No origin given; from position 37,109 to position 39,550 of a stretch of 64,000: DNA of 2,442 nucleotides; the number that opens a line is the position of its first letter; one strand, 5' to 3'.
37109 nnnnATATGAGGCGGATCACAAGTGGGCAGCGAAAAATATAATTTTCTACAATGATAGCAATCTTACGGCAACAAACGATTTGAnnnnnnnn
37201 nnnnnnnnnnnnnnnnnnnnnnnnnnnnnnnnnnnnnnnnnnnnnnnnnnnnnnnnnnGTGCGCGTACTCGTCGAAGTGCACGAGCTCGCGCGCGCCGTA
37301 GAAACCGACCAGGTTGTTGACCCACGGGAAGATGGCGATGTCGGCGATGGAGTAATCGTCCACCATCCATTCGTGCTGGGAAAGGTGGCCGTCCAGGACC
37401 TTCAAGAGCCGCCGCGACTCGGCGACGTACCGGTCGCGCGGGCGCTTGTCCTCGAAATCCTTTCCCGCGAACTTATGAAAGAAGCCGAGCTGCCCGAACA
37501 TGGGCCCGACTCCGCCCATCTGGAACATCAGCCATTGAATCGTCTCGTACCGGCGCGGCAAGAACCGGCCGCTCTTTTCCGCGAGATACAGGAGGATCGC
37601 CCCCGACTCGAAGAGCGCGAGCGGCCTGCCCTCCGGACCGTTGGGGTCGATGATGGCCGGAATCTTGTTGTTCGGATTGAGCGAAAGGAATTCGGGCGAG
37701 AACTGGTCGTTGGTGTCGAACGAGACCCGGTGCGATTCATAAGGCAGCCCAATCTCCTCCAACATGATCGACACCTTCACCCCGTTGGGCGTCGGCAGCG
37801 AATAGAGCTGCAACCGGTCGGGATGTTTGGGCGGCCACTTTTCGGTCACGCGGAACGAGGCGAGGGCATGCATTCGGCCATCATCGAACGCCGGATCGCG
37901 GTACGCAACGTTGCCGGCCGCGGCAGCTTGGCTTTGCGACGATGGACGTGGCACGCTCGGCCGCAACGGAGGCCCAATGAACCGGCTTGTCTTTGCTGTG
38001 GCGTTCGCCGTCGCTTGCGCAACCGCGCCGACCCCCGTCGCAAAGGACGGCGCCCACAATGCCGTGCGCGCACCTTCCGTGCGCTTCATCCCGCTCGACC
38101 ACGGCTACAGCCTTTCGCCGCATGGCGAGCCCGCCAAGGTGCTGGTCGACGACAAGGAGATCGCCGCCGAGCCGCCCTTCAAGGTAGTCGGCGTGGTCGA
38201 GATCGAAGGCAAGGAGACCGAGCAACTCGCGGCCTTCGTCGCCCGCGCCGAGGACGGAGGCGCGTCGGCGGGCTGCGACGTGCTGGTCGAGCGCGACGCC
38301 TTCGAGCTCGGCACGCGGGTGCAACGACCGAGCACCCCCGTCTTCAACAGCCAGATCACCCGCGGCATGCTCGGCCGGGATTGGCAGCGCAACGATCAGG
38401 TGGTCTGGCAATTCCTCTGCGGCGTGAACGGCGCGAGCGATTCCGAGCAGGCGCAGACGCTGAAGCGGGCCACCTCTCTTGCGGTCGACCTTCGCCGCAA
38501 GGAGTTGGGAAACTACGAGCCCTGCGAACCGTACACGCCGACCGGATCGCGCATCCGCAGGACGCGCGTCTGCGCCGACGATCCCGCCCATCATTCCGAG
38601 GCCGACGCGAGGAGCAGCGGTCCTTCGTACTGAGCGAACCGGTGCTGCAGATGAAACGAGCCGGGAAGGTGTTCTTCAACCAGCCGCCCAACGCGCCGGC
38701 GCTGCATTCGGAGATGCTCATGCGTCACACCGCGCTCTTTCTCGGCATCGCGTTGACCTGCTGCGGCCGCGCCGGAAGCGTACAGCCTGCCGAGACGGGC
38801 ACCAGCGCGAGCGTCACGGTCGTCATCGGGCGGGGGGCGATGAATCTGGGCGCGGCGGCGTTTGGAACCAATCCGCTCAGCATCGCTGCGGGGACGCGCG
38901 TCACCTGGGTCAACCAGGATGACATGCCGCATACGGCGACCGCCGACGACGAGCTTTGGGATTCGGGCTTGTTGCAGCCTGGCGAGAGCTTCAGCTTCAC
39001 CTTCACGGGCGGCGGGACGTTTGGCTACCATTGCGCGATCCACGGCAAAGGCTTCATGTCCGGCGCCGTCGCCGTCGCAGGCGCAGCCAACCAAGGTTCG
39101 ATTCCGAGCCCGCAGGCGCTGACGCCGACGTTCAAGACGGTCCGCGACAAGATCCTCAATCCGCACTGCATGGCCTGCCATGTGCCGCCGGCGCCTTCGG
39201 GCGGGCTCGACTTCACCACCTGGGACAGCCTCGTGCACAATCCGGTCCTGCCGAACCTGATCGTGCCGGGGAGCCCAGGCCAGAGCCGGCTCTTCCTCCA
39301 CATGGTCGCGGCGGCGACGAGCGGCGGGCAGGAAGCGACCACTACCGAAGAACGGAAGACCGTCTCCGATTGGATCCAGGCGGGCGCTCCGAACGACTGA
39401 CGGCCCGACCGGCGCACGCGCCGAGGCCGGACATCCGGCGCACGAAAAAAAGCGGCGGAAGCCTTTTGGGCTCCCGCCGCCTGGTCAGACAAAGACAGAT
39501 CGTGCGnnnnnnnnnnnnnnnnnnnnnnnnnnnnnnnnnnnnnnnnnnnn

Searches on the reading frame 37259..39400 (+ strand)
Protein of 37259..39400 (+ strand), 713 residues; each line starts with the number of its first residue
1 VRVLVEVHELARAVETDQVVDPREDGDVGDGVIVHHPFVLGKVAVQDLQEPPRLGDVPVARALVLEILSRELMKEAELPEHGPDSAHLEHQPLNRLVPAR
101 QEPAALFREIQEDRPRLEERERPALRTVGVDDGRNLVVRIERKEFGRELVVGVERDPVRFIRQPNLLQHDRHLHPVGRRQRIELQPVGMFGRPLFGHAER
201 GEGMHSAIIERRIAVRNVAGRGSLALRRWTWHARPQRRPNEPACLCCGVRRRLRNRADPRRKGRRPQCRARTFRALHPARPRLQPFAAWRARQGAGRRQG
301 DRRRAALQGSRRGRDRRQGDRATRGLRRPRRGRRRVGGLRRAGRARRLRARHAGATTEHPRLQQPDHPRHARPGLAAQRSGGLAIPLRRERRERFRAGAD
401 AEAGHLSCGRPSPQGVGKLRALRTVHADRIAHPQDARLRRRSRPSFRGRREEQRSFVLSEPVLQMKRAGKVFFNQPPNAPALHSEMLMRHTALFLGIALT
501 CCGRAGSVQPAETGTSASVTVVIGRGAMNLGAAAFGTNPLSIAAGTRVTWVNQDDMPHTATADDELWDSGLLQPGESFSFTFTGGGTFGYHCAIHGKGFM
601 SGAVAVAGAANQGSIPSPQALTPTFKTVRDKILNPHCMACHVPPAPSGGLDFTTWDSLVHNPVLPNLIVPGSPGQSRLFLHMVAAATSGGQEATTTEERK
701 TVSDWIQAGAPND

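Call 9: search_protein_families(library=pfam, proteins=[window:37259-39400:+], max_evalue=0.001)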
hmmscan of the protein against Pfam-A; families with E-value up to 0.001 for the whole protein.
window:37259-39400:+ (713 aa): 1 family
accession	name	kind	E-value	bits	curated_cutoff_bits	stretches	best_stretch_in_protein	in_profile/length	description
PF00127.26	Copper-bind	-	1.3e-08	35.6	21.2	1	531-606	10-98/99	Copper binding proteins, plastocyanin/azurin family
